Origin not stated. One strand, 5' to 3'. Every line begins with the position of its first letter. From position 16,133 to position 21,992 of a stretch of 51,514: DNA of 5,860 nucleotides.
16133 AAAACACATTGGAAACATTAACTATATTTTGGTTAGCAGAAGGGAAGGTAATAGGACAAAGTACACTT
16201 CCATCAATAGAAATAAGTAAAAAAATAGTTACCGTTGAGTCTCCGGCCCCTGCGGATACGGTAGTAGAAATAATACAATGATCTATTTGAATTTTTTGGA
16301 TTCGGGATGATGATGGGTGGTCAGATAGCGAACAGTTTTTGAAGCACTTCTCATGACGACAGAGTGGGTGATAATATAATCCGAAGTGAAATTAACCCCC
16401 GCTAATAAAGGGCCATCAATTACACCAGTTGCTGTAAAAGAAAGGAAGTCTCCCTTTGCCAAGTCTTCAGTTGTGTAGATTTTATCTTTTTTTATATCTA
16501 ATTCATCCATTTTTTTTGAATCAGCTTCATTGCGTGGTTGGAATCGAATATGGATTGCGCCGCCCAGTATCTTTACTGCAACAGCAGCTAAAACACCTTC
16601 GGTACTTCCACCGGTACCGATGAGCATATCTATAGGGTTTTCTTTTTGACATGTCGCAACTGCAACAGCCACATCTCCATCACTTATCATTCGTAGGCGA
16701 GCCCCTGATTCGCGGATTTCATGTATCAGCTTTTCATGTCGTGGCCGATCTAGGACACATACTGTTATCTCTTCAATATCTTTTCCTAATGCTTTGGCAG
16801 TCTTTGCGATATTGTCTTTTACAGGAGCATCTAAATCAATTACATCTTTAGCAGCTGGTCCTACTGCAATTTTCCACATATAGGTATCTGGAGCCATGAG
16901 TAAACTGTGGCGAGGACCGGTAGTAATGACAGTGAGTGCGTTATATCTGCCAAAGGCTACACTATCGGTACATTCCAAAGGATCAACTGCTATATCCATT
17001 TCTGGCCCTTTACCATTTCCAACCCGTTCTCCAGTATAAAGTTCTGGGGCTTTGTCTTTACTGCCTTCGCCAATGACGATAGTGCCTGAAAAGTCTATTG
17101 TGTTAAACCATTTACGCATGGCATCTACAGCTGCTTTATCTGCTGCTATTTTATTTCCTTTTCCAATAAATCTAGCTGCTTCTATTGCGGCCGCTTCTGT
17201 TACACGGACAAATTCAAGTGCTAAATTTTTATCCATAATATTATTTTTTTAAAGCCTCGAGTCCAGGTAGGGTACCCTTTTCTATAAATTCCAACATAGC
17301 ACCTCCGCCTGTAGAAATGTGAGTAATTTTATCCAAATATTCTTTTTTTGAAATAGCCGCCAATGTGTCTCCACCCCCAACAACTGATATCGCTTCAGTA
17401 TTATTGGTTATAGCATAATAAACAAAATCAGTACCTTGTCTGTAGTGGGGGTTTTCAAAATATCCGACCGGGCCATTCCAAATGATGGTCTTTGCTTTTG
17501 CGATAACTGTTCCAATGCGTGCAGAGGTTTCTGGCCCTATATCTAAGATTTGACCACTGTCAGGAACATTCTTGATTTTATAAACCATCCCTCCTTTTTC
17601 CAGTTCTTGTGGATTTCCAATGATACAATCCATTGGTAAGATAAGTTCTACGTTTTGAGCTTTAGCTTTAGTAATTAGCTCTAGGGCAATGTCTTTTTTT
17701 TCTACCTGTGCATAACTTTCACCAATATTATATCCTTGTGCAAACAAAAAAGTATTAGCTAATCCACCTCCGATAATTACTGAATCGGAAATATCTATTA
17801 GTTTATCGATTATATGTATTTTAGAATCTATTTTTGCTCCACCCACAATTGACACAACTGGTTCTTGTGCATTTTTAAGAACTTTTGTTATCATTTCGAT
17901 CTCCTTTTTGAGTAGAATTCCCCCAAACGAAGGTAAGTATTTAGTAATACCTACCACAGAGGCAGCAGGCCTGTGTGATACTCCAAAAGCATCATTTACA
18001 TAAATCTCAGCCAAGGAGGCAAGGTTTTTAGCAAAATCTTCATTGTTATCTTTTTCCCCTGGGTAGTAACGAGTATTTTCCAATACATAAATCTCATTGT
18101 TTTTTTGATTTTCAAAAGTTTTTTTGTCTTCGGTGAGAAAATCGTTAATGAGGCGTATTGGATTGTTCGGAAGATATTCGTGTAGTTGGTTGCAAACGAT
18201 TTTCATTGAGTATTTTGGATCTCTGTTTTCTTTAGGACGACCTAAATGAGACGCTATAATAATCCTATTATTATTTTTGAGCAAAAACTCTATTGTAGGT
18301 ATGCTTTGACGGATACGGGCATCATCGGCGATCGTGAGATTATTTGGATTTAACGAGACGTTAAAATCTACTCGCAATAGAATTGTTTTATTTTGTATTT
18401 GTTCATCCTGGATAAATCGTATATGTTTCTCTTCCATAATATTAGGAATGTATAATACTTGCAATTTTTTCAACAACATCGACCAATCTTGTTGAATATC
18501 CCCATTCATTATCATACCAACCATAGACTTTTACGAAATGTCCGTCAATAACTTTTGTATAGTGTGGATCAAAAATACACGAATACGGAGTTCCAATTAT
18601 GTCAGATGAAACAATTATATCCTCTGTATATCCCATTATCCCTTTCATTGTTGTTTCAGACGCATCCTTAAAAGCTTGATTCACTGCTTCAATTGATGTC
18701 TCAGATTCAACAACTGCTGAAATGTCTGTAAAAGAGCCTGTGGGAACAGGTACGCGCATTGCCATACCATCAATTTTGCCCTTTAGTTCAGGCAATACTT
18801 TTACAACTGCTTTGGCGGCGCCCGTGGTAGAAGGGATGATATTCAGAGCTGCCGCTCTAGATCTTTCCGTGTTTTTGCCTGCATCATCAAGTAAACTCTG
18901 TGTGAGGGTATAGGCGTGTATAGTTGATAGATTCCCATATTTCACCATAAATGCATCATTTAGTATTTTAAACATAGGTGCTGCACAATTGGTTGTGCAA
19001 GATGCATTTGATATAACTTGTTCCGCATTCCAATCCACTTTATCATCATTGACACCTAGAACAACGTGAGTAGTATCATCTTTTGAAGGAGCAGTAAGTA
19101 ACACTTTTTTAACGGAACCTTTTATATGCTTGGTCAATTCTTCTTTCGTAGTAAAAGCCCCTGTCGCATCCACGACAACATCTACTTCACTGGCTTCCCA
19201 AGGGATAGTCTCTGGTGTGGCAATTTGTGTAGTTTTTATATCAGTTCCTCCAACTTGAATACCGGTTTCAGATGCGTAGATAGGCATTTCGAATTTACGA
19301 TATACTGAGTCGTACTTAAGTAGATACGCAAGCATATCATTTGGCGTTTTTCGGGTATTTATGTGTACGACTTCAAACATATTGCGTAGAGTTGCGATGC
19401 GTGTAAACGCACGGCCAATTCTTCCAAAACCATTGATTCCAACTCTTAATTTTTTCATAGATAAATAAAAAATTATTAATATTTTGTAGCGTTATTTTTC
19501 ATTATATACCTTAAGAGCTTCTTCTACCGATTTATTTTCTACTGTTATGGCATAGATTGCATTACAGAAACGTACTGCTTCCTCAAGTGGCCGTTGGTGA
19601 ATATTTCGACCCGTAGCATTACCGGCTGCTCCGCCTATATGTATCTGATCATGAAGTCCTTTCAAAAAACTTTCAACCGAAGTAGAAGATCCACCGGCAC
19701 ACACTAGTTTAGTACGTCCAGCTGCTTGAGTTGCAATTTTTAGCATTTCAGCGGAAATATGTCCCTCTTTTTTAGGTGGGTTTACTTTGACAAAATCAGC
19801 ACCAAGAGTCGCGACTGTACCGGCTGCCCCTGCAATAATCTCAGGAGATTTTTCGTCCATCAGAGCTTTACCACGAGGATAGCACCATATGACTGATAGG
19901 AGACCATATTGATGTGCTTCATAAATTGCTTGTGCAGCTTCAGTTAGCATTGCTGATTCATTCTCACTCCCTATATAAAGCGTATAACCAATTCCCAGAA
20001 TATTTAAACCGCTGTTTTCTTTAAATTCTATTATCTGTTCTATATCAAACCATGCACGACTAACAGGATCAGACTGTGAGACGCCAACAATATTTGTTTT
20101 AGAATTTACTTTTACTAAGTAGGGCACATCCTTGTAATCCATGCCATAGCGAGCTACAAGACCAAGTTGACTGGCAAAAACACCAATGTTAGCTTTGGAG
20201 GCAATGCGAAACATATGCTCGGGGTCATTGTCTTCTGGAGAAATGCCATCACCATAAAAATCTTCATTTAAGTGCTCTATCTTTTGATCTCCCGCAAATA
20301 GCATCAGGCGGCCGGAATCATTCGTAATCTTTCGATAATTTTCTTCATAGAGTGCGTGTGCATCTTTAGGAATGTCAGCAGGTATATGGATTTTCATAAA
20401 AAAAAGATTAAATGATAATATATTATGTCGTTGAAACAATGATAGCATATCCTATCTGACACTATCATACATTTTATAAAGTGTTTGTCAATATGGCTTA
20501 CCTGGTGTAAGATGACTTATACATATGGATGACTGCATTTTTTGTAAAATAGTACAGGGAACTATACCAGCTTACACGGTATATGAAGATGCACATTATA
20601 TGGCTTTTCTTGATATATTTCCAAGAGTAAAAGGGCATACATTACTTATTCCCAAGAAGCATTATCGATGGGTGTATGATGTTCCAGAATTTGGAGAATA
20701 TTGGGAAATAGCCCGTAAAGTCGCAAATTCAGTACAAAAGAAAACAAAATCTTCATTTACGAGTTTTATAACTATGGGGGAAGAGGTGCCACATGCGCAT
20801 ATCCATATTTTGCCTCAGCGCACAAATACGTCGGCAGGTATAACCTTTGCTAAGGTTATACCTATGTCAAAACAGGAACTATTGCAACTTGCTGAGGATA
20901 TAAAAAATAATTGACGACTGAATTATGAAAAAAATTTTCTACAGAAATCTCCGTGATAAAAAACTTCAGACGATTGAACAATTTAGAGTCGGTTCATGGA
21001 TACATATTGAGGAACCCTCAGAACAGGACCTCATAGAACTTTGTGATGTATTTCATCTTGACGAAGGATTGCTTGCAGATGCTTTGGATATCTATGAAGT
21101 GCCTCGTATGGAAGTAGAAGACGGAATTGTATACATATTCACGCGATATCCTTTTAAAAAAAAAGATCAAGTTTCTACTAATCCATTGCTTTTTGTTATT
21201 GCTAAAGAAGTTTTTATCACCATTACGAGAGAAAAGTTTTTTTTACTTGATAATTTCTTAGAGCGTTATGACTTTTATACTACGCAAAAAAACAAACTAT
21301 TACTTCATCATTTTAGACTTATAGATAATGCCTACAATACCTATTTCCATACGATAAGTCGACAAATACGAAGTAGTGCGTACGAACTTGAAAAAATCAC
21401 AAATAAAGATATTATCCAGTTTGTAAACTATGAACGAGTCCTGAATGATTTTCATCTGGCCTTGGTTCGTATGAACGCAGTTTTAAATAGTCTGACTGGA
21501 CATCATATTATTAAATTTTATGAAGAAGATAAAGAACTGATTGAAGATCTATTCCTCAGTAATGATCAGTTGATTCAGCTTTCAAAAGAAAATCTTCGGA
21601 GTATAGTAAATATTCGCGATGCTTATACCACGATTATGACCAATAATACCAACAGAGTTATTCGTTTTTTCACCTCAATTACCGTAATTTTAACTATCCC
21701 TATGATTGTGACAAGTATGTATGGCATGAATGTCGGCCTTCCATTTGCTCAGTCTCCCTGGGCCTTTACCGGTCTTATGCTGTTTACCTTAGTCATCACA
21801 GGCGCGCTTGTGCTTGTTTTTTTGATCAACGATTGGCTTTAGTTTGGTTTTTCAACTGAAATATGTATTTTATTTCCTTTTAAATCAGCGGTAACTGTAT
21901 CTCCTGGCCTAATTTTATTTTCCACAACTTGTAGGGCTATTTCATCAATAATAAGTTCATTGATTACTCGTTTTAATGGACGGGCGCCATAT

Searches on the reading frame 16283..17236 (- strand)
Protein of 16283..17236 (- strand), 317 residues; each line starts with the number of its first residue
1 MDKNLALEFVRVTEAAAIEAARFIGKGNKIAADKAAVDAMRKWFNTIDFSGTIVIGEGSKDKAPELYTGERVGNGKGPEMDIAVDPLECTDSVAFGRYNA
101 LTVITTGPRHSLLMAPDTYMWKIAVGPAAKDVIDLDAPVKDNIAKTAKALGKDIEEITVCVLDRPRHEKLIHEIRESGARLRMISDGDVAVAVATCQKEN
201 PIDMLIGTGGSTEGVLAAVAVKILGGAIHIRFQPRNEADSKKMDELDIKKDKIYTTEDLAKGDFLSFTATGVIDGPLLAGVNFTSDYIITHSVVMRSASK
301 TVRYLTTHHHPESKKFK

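Call 24: search_protein_families(library=ncbifam, proteins=[window:16283-17236:-], max_evalue=1e-8)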
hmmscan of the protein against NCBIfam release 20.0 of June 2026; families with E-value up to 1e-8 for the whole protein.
window:16283-17236:- (317 aa): 1 family
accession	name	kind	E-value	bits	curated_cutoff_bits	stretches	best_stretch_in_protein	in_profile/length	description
TIGR00330.1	glpX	equivalog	2.5e-105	352.3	259.3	1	1-312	1-325/334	class II fructose-bisphosphatase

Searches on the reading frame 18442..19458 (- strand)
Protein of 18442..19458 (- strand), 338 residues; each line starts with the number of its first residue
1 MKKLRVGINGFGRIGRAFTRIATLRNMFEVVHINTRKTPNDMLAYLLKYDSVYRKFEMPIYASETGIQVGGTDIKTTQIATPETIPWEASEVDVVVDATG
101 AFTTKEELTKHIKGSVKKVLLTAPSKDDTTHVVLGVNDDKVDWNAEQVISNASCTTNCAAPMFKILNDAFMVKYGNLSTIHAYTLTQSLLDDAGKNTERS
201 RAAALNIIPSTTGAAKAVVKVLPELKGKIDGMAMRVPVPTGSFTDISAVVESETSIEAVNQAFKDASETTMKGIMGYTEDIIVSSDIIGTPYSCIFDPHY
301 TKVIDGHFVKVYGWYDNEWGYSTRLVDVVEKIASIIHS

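Call 24: search_protein_families(library=ncbifam, proteins=[window:18442-19458:-], max_evalue=1e-8)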
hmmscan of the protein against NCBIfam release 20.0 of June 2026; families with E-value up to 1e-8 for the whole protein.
window:18442-19458:- (338 aa): 10 families
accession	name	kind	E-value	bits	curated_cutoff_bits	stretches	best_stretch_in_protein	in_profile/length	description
TIGR01534.1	GAPDH-I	equivalog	3.1e-120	401.3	367.2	1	5-327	1-330/330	type I glyceraldehyde-3-phosphate dehydrogenase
NF005830.0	PRK07729.1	equivalog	3.4e-110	368.2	546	1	3-335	2-333/343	glyceraldehyde-3-phosphate dehydrogenase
NF005641.0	PRK07403.1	equivalog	2.2e-105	352.6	616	1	4-333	2-333/337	type I glyceraldehyde-3-phosphate dehydrogenase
NF033735.1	G3PDH_Arsen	exception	2e-102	343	450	1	6-329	1-323/323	ArsJ-associated glyceraldehyde-3-phosphate dehydrogenase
NF006512.0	PRK08955.1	equivalog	1e-92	311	563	1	3-333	2-331/334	glyceraldehyde-3-phosphate dehydrogenase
NF011954.0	PRK15425.1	equivalog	1.6e-89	300.2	662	1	4-333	3-330/331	glyceraldehyde-3-phosphate dehydrogenase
NF006139.0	PRK08289.1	equivalog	1.1e-80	271.6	431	1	6-335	131-472/480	glyceraldehyde-3-phosphate dehydrogenase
NF010058.0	PRK13535.1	equivalog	1.3e-78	264.5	539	1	4-333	3-334/339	erythrose-4-phosphate dehydrogenase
TIGR01532.1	E4PD_g-proteo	equivalog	1.2e-77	261.4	530.55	1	5-327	1-325/325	erythrose-4-phosphate dehydrogenase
NF003251.0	PRK04207.1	equivalog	3.4e-09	36.2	185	1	3-267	2-246/343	type II glyceraldehyde-3-phosphate dehydrogenase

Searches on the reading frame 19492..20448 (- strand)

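Call 24: search_protein_families(library=ncbifam, proteins=[window:19492-20448:-], max_evalue=1e-8)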
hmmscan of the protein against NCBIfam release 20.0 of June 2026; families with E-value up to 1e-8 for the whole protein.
window:19492-20448:- (318 aa): 10 families
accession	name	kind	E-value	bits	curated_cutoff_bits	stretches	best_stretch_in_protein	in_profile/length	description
NF005321.0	PRK06852.1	equivalog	1.4e-154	513.8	420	1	18-317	7-306/308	aldolase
NF006704.0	PRK09250.1-1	equivalog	2.2e-33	115.4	277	1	44-301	36-304/308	class I fructose-bisphosphate aldolase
NF005556.0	PRK07226.1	subfamily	2.7e-25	89.2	241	1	72-316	37-265/267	2-amino-3,7-dideoxy-D-threo-hept-6-ulosonate synthase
NF040816.1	Fbpase1_Arch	equivalog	1.2e-22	80.7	430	1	43-314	17-269/271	class I fructose-bisphosphate aldolase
NF006707.0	PRK09250.1-4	equivalog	5.9e-22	78.2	327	1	44-229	67-248/355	class I fructose-bisphosphate aldolase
TIGR01949.1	ADH_synth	equivalog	1.3e-20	74.2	299.45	1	96-313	56-255/255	2-amino-3,7-dideoxy-D-threo-hept-6-ulosonate synthase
NF006705.0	PRK09250.1-2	equivalog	8.1e-17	61.1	682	1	43-230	63-246/349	class I fructose-bisphosphate aldolase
NF006706.0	PRK09250.1-3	equivalog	2e-14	53.2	664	1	43-229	63-245/350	class I fructose-bisphosphate aldolase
NF006081.0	PRK08227.1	equivalog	8.4e-12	45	297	1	134-317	119-288/291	3-hydroxy-5-phosphonooxypentane-2,4-dione thiolase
NF041223.1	BagB_FevI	exception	1.5e-09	37.4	500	1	157-287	117-241/257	bagremycin/ferroverdin biosynthesis DhnA-type aldolase BagB/FevI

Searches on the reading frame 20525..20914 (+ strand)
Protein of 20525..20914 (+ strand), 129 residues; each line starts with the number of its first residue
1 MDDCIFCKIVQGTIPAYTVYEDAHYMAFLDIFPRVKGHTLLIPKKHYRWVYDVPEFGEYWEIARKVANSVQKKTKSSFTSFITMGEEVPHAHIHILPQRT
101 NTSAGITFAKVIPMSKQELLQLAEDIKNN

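Call 24: search_protein_families(library=ncbifam, proteins=[window:20525-20914:+], max_evalue=1e-8)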
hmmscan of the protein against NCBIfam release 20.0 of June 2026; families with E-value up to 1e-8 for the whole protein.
window:20525-20914:+ (129 aa): 1 family
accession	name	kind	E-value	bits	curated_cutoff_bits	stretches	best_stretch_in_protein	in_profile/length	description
NF045834.1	M_plasma_HinT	exception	8e-17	62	130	1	5-98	1-101/102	histidine triad protein HinT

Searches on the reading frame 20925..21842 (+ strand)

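Call 24: search_protein_families(library=ncbifam, proteins=[window:20925-21842:+], max_evalue=1e-8)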
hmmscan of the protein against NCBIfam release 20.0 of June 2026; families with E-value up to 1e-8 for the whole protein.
window:20925-21842:+ (305 aa): 1 family
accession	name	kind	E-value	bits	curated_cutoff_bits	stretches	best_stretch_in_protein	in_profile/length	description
TIGR00383.1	corA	equivalog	1.5e-29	103.4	200.75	1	23-305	29-320/320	magnesium/cobalt transporter CorA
